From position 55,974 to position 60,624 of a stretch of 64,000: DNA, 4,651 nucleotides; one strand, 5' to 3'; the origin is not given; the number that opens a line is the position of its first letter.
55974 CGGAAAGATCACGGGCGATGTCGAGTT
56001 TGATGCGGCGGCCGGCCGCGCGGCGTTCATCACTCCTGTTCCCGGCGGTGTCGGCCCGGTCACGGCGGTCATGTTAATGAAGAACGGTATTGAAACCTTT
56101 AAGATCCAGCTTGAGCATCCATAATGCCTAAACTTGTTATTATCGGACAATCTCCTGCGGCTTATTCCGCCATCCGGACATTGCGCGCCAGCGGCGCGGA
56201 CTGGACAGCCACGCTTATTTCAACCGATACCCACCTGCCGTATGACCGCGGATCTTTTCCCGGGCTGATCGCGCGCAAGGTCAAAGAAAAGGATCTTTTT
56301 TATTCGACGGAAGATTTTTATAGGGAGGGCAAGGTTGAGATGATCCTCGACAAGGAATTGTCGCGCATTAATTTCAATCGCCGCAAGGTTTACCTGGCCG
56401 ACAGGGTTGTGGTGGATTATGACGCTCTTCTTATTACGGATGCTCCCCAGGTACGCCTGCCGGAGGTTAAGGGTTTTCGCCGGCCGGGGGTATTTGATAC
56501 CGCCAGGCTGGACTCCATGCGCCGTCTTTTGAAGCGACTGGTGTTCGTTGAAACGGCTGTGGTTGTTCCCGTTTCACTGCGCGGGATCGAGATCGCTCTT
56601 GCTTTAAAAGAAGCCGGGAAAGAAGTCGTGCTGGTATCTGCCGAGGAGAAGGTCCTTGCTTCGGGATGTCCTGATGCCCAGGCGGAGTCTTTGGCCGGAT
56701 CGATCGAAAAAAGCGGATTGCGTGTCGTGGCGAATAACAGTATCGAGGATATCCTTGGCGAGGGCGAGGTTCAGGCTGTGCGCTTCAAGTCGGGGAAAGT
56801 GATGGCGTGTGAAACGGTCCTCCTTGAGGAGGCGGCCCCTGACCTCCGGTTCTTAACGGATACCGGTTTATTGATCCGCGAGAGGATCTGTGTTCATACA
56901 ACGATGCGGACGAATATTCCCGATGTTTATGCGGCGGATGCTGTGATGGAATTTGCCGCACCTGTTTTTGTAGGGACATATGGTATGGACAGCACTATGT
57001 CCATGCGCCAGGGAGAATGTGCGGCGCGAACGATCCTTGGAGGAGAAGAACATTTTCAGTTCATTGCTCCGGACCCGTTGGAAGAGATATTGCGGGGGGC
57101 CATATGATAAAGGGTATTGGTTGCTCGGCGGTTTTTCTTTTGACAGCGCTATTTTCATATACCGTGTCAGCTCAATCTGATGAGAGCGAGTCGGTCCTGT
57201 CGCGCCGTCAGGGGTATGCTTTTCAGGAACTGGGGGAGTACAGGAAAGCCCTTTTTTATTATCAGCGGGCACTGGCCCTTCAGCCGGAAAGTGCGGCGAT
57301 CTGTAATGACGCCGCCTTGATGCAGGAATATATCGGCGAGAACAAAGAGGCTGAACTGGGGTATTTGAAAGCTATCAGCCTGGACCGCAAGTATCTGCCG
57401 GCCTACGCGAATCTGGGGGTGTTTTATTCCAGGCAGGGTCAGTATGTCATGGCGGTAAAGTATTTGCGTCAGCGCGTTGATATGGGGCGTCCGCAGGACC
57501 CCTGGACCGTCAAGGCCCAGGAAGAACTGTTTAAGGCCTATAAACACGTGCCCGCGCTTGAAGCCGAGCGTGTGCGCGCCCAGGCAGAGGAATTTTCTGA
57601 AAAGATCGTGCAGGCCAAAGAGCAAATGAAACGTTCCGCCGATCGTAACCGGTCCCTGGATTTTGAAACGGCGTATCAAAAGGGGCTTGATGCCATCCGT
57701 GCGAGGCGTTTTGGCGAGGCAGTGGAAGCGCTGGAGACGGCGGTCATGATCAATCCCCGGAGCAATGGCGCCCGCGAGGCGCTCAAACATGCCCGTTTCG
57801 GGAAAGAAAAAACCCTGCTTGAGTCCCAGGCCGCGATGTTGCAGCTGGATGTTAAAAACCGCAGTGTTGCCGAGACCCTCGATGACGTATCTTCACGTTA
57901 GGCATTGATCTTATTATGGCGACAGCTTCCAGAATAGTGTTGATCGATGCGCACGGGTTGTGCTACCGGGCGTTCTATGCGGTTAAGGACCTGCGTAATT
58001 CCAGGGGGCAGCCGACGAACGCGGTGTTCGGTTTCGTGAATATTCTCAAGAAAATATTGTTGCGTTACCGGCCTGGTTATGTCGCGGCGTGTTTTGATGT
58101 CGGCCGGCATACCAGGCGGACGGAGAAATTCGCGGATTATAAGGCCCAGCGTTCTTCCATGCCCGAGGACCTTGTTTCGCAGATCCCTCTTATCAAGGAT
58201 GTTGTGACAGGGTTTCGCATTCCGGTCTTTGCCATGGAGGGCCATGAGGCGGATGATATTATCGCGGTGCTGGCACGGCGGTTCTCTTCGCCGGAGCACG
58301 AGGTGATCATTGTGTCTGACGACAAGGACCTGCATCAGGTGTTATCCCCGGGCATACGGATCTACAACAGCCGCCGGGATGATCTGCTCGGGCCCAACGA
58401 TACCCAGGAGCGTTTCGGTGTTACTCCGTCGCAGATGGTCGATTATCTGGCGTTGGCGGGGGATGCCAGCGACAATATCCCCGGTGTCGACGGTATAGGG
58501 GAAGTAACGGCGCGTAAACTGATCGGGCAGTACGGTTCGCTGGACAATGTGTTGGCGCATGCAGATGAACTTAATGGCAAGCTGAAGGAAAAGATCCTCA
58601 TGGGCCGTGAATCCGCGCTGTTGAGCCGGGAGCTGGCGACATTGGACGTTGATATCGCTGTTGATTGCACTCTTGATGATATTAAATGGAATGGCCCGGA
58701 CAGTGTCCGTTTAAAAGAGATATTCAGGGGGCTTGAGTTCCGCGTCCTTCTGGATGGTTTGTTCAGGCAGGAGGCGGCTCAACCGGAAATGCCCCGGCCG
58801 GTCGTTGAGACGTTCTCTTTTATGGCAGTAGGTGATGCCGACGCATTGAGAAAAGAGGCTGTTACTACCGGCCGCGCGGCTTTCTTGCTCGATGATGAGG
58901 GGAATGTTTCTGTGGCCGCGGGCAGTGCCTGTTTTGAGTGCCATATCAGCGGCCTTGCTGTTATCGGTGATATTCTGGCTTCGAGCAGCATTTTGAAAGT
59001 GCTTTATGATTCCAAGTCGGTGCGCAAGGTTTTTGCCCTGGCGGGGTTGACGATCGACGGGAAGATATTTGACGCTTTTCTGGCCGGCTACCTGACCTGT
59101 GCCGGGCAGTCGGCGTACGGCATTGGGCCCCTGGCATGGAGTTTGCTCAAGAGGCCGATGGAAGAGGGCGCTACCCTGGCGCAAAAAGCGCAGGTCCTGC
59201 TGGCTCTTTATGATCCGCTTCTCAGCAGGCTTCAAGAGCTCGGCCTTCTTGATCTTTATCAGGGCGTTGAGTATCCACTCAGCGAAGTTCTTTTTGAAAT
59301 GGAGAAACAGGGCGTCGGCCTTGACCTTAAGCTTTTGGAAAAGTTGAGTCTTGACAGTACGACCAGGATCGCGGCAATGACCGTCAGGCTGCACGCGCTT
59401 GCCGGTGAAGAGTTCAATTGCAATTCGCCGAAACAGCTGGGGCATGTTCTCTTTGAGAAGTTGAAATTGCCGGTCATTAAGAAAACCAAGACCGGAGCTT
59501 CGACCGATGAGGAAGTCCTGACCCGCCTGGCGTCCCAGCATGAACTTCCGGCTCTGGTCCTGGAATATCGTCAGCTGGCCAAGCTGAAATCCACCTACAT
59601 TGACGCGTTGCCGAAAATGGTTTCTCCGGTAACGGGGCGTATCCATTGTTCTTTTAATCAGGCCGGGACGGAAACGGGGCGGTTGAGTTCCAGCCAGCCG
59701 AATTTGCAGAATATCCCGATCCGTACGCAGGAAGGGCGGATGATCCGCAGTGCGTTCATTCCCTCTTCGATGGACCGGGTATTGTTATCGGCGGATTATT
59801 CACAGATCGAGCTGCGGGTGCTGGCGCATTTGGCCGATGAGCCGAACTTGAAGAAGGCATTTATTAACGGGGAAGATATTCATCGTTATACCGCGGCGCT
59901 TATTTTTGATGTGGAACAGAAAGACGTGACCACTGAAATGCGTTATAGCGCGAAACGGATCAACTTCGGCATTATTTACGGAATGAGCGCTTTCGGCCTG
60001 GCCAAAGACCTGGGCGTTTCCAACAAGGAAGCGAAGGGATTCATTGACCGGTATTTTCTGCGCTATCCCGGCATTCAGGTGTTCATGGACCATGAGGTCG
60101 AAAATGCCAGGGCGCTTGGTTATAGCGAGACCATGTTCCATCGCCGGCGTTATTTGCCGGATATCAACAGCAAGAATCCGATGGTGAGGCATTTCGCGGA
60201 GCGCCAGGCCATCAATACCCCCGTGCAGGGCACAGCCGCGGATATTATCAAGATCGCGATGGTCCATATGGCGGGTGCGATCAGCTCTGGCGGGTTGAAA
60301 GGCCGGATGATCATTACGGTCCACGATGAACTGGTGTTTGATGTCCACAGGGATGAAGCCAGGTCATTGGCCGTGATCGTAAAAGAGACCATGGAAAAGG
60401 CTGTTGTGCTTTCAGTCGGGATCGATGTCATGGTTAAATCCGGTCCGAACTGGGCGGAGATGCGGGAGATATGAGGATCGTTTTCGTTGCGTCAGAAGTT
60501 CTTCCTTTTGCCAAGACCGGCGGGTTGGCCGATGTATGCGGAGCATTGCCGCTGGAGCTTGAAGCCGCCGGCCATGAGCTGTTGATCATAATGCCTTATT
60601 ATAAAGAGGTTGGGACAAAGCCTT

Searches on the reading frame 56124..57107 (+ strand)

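Call 41: search_protein_families(library=pfam, proteins=[window:56124-57107:+], max_evalue=0.00001)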
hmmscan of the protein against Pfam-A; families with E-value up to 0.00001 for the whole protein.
window:56124-57107:+ (327 aa): 2 families
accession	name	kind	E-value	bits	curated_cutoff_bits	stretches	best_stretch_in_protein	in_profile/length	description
PF07992.20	Pyr_redox_2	-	3.7e-29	102.5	26.1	1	3-274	2-276/291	Pyridine nucleotide-disulphide oxidoreductase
PF00070.33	Pyr_redox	-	6.9e-09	36.6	22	1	151-223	8-81/82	Pyridine nucleotide-disulphide oxidoreductase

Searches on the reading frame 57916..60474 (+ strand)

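Call 43: search_protein_families(library=pfam, proteins=[window:57916-60474:+], max_evalue=0.00001)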
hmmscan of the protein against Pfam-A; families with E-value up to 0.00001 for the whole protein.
window:57916-60474:+ (852 aa): 3 families
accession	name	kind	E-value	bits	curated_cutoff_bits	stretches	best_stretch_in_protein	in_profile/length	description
PF00476.26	DNA_pol_A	-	7.9e-161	535.7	34.3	1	473-848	3-381/381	DNA polymerase family A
PF02739.22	5_3_exonuc_N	-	1.6e-51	174.7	34.3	1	7-168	2-164/164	5'-3' exonuclease, N-terminal resolvase-like domain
PF01367.25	5_3_exonuc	-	2e-32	112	40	1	169-262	1-95/97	5'-3' exonuclease, C-terminal SAM fold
